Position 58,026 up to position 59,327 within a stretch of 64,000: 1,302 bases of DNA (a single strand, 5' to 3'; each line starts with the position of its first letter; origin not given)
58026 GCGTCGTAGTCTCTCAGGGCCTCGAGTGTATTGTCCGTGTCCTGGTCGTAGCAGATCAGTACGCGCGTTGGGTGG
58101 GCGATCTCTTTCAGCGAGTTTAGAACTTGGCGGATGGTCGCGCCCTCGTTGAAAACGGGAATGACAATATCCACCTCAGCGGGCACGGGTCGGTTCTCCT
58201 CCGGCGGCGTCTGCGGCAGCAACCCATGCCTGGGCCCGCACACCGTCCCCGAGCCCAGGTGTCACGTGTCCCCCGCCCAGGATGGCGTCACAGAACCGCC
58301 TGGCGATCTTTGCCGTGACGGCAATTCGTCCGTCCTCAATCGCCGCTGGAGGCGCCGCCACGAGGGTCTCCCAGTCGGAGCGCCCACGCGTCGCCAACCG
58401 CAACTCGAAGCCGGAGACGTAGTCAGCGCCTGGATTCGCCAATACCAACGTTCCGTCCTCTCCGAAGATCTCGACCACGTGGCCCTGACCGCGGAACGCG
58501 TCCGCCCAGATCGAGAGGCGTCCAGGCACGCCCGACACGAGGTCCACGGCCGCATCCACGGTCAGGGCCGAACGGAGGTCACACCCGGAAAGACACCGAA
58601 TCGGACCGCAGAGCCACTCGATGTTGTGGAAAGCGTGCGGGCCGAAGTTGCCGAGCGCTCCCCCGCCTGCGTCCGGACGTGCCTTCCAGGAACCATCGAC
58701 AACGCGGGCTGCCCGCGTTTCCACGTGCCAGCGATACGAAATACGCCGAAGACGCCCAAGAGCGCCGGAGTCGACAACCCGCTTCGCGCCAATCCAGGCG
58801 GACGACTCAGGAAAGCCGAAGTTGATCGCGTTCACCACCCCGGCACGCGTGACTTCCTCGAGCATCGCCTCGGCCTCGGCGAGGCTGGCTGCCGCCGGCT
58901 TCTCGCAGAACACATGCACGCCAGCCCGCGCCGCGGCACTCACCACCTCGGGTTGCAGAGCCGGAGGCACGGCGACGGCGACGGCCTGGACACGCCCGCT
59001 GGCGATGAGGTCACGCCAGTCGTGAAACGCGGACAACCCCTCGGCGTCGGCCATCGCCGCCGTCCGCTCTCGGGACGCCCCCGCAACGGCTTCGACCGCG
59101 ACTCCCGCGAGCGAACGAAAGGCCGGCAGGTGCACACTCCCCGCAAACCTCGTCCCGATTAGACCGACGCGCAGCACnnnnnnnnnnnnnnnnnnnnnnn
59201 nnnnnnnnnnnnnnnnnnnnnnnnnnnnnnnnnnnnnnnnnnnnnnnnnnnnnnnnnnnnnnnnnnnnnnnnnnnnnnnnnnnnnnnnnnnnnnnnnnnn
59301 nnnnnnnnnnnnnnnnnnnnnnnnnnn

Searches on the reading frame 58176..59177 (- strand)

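Call 47: search_protein_families(library=ncbifam, max_evalue=0.0001, proteins=[window:58176-59177:-])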
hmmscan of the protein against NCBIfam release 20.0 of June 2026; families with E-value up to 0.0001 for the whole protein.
window:58176-59177:- (333 aa): 6 families
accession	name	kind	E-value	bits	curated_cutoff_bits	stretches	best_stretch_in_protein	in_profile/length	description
NF052479.1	LevoglcsnDh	equivalog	1.1e-23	83.6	650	1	2-195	4-207/386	levoglucosan dehydrogenase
TIGR04380.1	myo_inos_iolG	equivalog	4e-19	68.7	355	1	1-146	1-148/330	inositol 2-dehydrogenase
NF040723.1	UDP-GlcNAcDh_Arch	equivalog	1.3e-18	67.5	450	1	2-149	1-147/302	UDP-N-acetylglucosamine 3-dehydrogenase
NF041392.1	XylDh_Gfo6_Halo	equivalog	2.1e-11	43.3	350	1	3-146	18-166/350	D-xylose 1-dehydrogenase Gfo6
NF008607.0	PRK11579.1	subfamily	3.2e-11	42.8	330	1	2-189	5-188/346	oxidoreductase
NF052679.1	InsChiInosDhIolG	equivalog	3e-10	39.7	540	1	2-140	3-145/343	bifunctional inositol 2-dehydrogenase/D-chiro-inositol 1-dehydrogenase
